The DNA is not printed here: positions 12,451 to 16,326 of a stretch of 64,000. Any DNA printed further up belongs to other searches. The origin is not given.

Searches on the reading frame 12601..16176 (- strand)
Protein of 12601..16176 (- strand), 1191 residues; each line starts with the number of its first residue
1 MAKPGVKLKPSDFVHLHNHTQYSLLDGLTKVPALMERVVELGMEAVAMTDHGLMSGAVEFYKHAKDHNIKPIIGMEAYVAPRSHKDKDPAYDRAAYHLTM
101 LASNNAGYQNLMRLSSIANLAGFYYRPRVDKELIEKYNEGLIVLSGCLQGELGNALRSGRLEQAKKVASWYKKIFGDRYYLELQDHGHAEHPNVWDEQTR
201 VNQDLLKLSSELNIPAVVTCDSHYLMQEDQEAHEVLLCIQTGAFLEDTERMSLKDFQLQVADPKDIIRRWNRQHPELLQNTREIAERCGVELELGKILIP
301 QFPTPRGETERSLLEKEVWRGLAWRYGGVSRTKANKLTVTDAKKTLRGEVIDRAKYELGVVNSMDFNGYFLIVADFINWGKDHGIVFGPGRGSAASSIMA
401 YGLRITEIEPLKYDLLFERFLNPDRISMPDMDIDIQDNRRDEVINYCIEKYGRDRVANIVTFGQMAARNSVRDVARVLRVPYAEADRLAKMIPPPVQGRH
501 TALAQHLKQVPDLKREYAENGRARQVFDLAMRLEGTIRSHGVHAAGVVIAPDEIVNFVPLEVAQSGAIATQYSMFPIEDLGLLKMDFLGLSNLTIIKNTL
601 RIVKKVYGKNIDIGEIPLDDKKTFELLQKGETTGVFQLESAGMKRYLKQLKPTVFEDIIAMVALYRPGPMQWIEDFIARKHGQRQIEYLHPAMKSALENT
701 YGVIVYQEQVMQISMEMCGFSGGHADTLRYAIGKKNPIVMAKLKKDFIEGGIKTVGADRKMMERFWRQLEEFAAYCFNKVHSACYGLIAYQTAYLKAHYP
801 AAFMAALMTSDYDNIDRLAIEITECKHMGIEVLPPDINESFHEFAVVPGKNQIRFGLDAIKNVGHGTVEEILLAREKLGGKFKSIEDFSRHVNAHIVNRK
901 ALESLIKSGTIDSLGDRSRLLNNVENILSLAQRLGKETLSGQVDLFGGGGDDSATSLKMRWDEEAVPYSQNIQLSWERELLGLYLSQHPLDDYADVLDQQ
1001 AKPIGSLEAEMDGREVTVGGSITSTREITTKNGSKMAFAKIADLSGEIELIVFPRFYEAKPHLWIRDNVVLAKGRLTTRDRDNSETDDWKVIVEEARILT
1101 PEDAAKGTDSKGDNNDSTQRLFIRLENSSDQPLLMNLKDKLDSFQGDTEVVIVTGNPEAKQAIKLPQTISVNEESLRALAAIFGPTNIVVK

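Call 71: search_protein_families(library=pfam, proteins=[window:12601-16176:-], max_evalue=0.00001)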
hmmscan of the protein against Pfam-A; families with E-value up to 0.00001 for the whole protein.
window:12601-16176:- (1191 aa): 5 families
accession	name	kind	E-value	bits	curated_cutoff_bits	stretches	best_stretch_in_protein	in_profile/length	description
PF07733.18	DNA_pol3_alpha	-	7.7e-93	311.3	23.9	1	313-589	2-260/260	Bacterial DNA polymerase III alpha NTPase domain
PF17657.6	DNA_pol3_finger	-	2e-64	216.3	22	1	592-753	1-164/166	Bacterial DNA polymerase III alpha subunit finger domain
PF02811.25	PHP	-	6e-58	196.2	26.4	1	15-186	1-164/164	PHP domain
PF14579.12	HHH_6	-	7e-27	93.9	25.6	1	829-918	1-88/90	Helix-hairpin-helix motif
PF01336.31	tRNA_anti-codon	-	8.3e-10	38.9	27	1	1016-1099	1-75/75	OB-fold nucleic acid binding domain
